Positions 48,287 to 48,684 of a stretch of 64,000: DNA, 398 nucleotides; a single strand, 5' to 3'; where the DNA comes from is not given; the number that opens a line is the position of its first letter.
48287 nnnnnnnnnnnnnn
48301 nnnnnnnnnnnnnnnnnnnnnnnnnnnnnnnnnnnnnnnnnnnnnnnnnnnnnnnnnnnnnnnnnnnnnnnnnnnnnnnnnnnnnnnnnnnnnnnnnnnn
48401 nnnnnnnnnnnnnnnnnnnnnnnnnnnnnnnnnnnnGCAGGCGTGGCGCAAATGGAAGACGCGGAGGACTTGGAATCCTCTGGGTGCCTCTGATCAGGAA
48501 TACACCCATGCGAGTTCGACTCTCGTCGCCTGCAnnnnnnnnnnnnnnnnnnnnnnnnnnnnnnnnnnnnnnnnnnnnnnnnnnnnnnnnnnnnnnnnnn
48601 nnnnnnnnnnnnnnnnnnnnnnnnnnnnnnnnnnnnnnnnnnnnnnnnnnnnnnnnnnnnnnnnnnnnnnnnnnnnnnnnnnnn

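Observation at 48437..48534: IS-borne tRNA-like gene with a leucine-type body and a proline (UGG) anticodon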

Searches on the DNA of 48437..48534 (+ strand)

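Call 56: build_rna_model(alignment_id=A2, structure=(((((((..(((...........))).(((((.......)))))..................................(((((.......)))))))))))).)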
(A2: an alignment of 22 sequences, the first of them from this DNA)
Model R1 built from alignment A2 (22 sequences, 103 columns); structure: as given.
model positions 85; base pairs 20; branch points 2; effective number of sequences 2.22; information 0.669 bits per position. Calibrated on 0.2 Mb of random sequence (short: E-values are rough).
structure used (alignment columns):
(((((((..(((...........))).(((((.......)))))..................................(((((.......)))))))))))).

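Call 57: search_with_rna_model(model_id=R1, sources=[window, L001, L002, L003, L004, L005, L006, L007, L008, L009, L010, L011, L012, L013, L014, L015, L016, L017, L018, L019, L020, L021, L022, L023, L024, L025, L026, L027, L028, L029, L030, L031, L032, L033, L034, L035, L036, L037, L038, L039, L040, L041, L042, L043, L044, L045, L046, L047, L048, L049, L050, L051, L052, L053, L054, L055, L056, L057, L058, L059, L060, L061, L062, L063, L064, L065, L066, L067, L068, L069, L070, L071, L072, L073, L074, L075, L076, L077, L078, L079, L080, L081, L082, L083], max_evalue=0.01)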
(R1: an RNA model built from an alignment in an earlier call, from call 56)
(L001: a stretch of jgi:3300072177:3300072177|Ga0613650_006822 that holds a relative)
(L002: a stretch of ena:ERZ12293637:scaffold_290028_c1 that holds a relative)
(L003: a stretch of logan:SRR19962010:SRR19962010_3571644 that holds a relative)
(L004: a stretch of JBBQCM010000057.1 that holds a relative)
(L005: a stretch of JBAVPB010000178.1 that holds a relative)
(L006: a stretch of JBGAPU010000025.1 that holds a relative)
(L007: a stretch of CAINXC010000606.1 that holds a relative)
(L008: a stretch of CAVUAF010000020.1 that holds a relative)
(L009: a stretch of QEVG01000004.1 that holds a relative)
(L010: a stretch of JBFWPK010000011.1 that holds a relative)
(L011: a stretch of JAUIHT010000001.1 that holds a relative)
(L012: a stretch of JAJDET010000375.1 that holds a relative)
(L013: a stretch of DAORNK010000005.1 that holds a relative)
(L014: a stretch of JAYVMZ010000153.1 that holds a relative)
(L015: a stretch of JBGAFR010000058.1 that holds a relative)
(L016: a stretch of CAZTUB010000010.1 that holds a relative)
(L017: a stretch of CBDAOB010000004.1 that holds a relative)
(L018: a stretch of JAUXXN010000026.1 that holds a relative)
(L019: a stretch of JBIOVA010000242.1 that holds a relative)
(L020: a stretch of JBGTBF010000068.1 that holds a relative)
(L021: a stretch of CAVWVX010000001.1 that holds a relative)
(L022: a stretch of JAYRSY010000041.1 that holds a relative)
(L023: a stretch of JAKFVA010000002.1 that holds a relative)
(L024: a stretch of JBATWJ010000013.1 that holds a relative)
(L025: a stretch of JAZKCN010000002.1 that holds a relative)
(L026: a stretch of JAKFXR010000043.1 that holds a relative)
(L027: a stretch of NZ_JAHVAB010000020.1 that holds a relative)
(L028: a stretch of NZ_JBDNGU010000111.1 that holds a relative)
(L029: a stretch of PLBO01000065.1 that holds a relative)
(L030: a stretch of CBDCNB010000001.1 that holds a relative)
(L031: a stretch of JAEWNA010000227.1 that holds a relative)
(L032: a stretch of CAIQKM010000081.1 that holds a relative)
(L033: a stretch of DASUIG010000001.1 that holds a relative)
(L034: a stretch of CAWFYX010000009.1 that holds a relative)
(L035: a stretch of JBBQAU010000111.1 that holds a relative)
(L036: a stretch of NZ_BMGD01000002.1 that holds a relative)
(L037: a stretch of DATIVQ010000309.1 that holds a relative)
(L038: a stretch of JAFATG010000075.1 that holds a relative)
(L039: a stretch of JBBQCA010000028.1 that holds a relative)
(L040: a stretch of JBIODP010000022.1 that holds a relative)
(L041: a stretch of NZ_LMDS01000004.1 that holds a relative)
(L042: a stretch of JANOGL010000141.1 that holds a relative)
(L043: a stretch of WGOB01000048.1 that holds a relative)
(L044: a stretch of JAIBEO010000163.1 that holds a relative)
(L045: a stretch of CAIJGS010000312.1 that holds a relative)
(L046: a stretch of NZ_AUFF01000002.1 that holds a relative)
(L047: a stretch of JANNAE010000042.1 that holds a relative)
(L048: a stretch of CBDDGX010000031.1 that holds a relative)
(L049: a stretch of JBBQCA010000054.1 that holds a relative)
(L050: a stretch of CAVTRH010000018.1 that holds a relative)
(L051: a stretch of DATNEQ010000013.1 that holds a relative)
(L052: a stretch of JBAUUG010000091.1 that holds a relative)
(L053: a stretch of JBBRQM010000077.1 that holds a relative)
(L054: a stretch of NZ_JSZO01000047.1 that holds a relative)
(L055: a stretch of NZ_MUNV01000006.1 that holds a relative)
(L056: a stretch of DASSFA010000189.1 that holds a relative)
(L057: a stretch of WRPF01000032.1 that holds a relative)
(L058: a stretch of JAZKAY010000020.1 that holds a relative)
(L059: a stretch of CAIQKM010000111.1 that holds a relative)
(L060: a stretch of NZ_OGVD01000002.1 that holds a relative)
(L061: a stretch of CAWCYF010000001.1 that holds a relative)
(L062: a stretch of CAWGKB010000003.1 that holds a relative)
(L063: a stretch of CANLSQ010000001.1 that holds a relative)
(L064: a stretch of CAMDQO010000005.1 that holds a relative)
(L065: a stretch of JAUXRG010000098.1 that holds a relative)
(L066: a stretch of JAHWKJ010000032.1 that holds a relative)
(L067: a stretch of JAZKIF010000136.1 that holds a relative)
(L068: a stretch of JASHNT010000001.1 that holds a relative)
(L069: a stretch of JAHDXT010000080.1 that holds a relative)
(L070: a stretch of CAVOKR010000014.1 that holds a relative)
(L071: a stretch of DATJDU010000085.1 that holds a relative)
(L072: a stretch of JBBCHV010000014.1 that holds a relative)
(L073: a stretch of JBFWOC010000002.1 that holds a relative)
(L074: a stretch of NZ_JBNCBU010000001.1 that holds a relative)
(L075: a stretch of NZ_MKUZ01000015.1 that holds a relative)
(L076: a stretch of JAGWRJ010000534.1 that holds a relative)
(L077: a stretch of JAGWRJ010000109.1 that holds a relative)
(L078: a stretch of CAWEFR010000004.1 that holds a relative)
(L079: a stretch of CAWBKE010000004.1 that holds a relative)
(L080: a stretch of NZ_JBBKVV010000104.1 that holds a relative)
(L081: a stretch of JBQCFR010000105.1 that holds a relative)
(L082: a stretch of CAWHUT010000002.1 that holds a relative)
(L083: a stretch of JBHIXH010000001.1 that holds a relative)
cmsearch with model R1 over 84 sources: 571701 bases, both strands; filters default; matches with E-value up to 0.01: 30.
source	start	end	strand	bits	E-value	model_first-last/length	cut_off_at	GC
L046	4064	4148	-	92.8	3.2e-19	1-85/85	no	0.58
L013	4963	5046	-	89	2.5e-18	1-85/85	no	0.65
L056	4403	4488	-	88.3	3.7e-18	1-85/85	no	0.6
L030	5201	5285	+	87.7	5.3e-18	1-85/85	no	0.61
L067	4262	4344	-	87.2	7.1e-18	1-85/85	no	0.64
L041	4913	4996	-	87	7.6e-18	1-85/85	no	0.62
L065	4150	4231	-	85.2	2.1e-17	1-85/85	no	0.6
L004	5223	5322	-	83.2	6.3e-17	1-85/85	no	0.63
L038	1637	1720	-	80.3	3.2e-16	1-85/85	no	0.61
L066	4888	4987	-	78.4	8.8e-16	1-85/85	no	0.68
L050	4841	4934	+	77.1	1.8e-15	1-85/85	no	0.71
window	48437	48534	+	76.7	2.4e-15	1-85/85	no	0.59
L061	4903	4985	+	75.1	5.7e-15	1-85/85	no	0.66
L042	4737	4821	-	68.8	1.8e-13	1-85/85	no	0.66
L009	4760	4857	-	66.3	7.3e-13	1-85/85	no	0.68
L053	4984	5067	-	61.6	9.5e-12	1-85/85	no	0.64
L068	4648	4742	-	59.6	3e-11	1-85/85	no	0.64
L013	6125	6214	-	48.1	1.7e-08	1-85/85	no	0.63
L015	5451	5523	-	47.7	2.1e-08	1-85/85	no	0.63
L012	2031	2132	-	35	2.4e-05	1-85/85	no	0.65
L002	1032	1107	+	34.5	3.1e-05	1-85/85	no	0.58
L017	3978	4055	-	33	7.4e-05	1-85/85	no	0.64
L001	3576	3648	+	32.4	9.7e-05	1-85/85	no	0.59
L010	6834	6920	-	29.4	0.00053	1-85/85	no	0.54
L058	4157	4229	+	28.2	0.001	1-85/85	no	0.59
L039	4082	4152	-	27.8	0.0013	1-85/85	no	0.68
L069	3251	3320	+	27.7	0.0014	1-85/85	no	0.71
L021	1043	1127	+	27.2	0.0018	1-85/85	no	0.61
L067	4351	4419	-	25.1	0.0056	1-85/85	no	0.61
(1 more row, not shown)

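Call 58: search_with_rna_model(model_id=R1, sources=[L084, L085, L086, L087, L088, L089, L090, L091, L092, L093, L094, L095, L096, L097, L098, L099, L100, L101, L102, L103, L104, L105, L106, L107, L108, L109, L110, L111, L112, L113, L114, L115, L116, L117, L118, L119, L120, L121, L122, L123, L124, L125, L126, L127, L128, L129, L130, L131, L132, L133, L134, L135, L136, L137, L138, L139, L140, L141, L142, L143, L144, L145, L146, L147, L148, L149, L150, L151, L152, L153, L154, L155, L156, L157, L158, L159, L160, L161, L162, L163], max_evalue=0.01)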
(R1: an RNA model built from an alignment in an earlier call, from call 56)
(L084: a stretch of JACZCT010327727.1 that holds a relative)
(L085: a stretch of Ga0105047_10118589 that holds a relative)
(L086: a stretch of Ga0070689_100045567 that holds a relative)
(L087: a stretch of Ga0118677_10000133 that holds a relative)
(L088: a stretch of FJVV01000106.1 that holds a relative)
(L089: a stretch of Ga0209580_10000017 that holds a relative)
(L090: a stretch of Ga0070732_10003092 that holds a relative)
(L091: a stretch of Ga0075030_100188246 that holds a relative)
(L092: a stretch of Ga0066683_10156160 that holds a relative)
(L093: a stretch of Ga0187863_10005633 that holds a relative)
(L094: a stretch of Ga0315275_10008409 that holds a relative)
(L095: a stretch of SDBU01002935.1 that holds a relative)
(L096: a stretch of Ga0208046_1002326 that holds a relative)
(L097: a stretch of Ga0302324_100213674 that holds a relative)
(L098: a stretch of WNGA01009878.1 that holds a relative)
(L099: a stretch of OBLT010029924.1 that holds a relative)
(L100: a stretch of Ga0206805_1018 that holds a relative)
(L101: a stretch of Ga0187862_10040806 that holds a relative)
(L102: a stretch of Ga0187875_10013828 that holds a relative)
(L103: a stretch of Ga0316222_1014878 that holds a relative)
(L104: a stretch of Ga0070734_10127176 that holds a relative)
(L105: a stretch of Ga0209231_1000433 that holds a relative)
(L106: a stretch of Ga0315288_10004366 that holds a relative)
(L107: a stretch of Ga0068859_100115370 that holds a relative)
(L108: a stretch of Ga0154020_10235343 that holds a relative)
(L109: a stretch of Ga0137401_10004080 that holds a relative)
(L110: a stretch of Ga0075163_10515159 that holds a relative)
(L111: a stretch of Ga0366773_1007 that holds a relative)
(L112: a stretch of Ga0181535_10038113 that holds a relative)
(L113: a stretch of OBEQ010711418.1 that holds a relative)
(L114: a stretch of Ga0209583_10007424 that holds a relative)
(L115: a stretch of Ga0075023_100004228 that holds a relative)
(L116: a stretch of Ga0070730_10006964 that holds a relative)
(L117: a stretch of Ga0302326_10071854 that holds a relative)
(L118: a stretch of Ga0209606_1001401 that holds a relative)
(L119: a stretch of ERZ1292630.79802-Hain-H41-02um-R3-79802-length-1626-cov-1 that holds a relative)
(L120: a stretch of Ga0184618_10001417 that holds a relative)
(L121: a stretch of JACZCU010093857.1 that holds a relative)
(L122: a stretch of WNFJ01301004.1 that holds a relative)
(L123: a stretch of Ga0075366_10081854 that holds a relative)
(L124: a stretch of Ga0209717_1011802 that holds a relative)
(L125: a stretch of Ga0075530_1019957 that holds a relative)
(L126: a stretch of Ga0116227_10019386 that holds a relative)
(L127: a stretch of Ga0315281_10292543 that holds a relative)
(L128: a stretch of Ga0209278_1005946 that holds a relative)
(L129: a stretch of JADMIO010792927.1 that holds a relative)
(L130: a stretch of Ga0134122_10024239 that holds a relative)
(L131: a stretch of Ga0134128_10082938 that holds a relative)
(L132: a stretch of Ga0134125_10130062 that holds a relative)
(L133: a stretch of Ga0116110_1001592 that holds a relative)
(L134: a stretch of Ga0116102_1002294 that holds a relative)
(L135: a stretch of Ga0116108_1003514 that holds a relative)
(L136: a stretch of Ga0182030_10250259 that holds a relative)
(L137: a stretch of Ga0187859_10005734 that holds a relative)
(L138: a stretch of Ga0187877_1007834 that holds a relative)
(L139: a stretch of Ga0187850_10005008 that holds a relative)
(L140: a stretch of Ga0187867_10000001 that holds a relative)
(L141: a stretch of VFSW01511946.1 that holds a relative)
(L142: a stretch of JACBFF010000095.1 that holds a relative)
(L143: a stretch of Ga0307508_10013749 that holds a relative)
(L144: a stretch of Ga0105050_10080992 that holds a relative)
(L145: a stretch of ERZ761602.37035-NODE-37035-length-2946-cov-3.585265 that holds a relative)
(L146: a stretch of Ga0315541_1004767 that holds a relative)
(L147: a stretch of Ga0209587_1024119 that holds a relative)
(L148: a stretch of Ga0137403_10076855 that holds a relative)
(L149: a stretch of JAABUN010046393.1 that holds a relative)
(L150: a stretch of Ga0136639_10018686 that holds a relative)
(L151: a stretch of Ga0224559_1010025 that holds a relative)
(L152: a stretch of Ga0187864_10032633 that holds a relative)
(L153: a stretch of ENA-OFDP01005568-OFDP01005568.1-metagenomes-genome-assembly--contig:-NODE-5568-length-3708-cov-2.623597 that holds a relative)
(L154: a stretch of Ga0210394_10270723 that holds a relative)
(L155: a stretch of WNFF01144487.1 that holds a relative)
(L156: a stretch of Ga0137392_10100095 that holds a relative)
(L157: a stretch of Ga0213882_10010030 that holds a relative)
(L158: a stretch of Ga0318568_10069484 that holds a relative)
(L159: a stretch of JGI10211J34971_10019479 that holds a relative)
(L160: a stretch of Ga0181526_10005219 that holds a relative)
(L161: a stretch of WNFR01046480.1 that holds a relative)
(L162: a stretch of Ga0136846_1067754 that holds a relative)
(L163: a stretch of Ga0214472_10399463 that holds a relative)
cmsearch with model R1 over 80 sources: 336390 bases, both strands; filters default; matches with E-value up to 0.01: 20.
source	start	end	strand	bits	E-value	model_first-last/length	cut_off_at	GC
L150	1887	1972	-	90.4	6.9e-19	1-85/85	no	0.62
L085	2322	2406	-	88.9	1.6e-18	1-85/85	no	0.58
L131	2091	2177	-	88.4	2.1e-18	1-85/85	no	0.61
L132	1504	1590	-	88.4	2.1e-18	1-85/85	no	0.61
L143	2837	2920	-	87.6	3.2e-18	1-85/85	no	0.61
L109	2734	2818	-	87.5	3.5e-18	1-85/85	no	0.55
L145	1226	1309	-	86.5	6e-18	1-85/85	no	0.64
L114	2585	2667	-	85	1.4e-17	1-85/85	no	0.64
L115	2726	2808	-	85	1.4e-17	1-85/85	no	0.64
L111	4109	4193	-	81.2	1.1e-16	1-85/85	no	0.6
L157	1554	1637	-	80.3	1.9e-16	1-85/85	no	0.61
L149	1067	1169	-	73.1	9.9e-15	1-85/85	no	0.61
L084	1208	1279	-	42.6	2.1e-07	1-85/85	no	0.64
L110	1247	1310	-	36.3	6.8e-06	21-85/85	5'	0.55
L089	2085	2162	+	30.9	0.00013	5-80/85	no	0.58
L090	2085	2162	+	30.9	0.00013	5-80/85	no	0.58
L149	1996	2088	-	28.6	0.00048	1-85/85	no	0.68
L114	2674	2742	-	25.2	0.0031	1-85/85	no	0.62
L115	2815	2883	-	25.2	0.0031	1-85/85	no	0.62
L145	1316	1383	-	23.5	0.0081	1-85/85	no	0.65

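Call 64: search_dna_similar(query=window:48437-48534:+, collection=ecoli_genomes, mode=distant, max_evalue=10, max_rows=8)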
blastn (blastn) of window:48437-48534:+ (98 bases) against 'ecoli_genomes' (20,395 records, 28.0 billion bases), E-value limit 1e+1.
No match.
